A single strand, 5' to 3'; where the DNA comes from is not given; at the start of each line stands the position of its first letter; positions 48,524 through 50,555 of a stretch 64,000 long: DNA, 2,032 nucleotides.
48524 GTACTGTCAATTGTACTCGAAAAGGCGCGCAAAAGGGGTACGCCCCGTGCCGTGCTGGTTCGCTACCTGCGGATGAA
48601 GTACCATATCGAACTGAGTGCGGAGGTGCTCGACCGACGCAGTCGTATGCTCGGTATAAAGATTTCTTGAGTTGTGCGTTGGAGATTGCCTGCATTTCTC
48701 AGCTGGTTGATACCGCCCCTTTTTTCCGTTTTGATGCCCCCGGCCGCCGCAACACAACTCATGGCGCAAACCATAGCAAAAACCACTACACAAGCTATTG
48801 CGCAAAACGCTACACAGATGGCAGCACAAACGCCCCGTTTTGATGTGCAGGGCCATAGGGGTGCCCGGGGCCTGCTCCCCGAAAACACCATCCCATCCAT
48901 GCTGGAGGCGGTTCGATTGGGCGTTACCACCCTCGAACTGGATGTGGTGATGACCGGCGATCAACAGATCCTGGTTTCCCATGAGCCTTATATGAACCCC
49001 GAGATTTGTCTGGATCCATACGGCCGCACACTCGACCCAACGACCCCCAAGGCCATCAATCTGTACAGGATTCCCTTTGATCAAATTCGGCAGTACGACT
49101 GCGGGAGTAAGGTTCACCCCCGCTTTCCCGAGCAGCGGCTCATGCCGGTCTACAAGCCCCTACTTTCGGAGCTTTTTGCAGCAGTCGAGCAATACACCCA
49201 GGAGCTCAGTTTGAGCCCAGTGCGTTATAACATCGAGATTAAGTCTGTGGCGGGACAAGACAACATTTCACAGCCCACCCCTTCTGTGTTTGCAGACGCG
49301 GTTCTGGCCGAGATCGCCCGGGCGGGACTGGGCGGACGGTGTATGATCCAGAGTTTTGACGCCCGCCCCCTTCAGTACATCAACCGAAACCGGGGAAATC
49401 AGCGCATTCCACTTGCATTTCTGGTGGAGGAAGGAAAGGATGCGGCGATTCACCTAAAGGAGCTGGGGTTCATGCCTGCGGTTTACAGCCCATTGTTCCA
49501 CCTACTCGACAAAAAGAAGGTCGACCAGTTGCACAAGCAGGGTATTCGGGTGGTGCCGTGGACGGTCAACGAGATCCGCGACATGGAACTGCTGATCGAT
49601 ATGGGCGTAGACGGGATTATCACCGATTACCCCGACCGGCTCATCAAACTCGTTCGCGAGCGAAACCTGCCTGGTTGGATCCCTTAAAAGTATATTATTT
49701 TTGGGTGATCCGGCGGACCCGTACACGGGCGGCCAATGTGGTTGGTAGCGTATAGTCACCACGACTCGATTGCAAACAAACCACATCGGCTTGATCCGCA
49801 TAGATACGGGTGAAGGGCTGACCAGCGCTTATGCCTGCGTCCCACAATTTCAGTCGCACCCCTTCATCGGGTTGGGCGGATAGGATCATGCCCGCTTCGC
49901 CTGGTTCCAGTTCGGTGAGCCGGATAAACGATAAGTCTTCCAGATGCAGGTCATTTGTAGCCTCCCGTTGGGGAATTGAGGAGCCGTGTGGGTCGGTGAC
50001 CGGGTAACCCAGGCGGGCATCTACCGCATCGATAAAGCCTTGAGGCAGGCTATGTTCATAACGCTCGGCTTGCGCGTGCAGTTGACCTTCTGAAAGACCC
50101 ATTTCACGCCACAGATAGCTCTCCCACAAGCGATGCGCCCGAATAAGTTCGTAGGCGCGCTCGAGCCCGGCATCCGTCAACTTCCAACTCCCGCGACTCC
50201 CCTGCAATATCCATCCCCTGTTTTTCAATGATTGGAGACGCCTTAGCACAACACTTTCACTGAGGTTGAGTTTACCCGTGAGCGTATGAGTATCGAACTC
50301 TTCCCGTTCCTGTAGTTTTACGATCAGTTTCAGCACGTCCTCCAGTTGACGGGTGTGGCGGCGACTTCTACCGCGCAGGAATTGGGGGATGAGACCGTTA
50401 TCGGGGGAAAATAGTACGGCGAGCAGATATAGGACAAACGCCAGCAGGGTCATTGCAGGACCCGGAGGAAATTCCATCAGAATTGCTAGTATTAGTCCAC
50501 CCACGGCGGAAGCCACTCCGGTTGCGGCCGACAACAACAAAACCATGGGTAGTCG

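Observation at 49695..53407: Metal ABC importer compressed into two fusion proteins: SBP–TM–ATPase and permease–DtxR-like repressor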

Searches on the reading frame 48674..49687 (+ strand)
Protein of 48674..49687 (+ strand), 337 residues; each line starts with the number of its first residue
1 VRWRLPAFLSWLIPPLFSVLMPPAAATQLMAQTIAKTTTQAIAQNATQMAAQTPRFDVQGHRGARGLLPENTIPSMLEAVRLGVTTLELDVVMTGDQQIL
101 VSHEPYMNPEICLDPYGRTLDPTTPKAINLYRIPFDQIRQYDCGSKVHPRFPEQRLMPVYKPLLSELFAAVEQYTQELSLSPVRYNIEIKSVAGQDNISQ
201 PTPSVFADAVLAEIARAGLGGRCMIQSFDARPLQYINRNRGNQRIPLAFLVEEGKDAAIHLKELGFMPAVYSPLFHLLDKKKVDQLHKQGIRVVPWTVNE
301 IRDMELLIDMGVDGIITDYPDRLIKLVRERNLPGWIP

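Call 3: search_protein_families(library=pfam, proteins=[window:48674-49687:+], max_evalue=0.01)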
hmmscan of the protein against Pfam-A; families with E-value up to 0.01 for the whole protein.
window:48674-49687:+ (337 aa): 2 families
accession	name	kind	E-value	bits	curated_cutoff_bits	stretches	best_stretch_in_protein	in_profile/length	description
PF03009.23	GDPD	-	1.4e-34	120.7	23.6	1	61-321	1-243/244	Glycerophosphoryl diester phosphodiesterase family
PF13653.12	GDPD_2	-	1.2e-06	29.2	27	1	292-321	1-30/30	Glycerophosphoryl diester phosphodiesterase family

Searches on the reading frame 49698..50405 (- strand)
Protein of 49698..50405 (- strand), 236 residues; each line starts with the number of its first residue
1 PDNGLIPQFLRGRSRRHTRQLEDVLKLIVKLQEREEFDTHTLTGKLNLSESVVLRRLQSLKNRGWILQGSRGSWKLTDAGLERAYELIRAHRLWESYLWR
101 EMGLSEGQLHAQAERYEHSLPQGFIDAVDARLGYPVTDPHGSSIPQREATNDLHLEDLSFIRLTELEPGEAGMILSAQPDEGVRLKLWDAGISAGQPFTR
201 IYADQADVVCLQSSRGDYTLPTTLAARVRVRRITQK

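Call 31: search_solved_structures(query=window:49698-50405:-, show_alignments=4, max_evalue=0.001)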
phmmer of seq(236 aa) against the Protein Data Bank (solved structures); distinct sequences matched with E-value up to 0.001: 19.
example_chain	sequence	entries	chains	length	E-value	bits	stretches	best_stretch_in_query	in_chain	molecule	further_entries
5zr4_A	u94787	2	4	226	3.9e-17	65.9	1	22-148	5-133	Metal-dependent transcriptional regulator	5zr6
6o5c_A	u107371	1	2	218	1.7e-16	63.9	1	18-147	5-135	Putative metal-dependent transcriptional regulator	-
5cvi_A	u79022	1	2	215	1.6e-15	60.7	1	20-147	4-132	SloR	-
3hrs_A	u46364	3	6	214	1e-14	58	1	21-155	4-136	Metalloregulator ScaR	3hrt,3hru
8pvt_A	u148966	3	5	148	2.6e-14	56.7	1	18-149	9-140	Iron dependent repressor, putative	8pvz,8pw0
1fx7_A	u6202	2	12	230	1.8e-09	40.9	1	44-232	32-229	IRON-DEPENDENT REPRESSOR IDER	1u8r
7b24_A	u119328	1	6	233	1.1e-08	38.3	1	44-149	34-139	DtxR family iron (Metal) dependent repressor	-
7b1v_A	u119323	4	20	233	1.3e-08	38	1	45-149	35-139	DtxR family iron (Metal) dependent repressor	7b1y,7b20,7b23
7b25_A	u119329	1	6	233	2e-08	37.4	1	52-149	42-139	DtxR family iron (Metal) dependent repressor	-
4o5v_A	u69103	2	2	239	2.3e-07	33.9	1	17-174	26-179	Iron-dependent transcription repressor related protein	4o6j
1b1b_A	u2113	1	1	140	5.7e-06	29.4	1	43-145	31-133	PROTEIN (IRON DEPENDENT REGULATOR)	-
2isy_A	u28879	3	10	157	6.3e-06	29.2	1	44-146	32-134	Iron-dependent repressor ideR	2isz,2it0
2x4h_A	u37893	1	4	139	7.1e-06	29.1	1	41-145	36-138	HYPOTHETICAL PROTEIN SSO2273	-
1f5t_A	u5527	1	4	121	0.0002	24.3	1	42-121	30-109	DIPHTHERIA TOXIN REPRESSOR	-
2qqb_A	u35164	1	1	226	0.00031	23.7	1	42-132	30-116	Diphtheria toxin repressor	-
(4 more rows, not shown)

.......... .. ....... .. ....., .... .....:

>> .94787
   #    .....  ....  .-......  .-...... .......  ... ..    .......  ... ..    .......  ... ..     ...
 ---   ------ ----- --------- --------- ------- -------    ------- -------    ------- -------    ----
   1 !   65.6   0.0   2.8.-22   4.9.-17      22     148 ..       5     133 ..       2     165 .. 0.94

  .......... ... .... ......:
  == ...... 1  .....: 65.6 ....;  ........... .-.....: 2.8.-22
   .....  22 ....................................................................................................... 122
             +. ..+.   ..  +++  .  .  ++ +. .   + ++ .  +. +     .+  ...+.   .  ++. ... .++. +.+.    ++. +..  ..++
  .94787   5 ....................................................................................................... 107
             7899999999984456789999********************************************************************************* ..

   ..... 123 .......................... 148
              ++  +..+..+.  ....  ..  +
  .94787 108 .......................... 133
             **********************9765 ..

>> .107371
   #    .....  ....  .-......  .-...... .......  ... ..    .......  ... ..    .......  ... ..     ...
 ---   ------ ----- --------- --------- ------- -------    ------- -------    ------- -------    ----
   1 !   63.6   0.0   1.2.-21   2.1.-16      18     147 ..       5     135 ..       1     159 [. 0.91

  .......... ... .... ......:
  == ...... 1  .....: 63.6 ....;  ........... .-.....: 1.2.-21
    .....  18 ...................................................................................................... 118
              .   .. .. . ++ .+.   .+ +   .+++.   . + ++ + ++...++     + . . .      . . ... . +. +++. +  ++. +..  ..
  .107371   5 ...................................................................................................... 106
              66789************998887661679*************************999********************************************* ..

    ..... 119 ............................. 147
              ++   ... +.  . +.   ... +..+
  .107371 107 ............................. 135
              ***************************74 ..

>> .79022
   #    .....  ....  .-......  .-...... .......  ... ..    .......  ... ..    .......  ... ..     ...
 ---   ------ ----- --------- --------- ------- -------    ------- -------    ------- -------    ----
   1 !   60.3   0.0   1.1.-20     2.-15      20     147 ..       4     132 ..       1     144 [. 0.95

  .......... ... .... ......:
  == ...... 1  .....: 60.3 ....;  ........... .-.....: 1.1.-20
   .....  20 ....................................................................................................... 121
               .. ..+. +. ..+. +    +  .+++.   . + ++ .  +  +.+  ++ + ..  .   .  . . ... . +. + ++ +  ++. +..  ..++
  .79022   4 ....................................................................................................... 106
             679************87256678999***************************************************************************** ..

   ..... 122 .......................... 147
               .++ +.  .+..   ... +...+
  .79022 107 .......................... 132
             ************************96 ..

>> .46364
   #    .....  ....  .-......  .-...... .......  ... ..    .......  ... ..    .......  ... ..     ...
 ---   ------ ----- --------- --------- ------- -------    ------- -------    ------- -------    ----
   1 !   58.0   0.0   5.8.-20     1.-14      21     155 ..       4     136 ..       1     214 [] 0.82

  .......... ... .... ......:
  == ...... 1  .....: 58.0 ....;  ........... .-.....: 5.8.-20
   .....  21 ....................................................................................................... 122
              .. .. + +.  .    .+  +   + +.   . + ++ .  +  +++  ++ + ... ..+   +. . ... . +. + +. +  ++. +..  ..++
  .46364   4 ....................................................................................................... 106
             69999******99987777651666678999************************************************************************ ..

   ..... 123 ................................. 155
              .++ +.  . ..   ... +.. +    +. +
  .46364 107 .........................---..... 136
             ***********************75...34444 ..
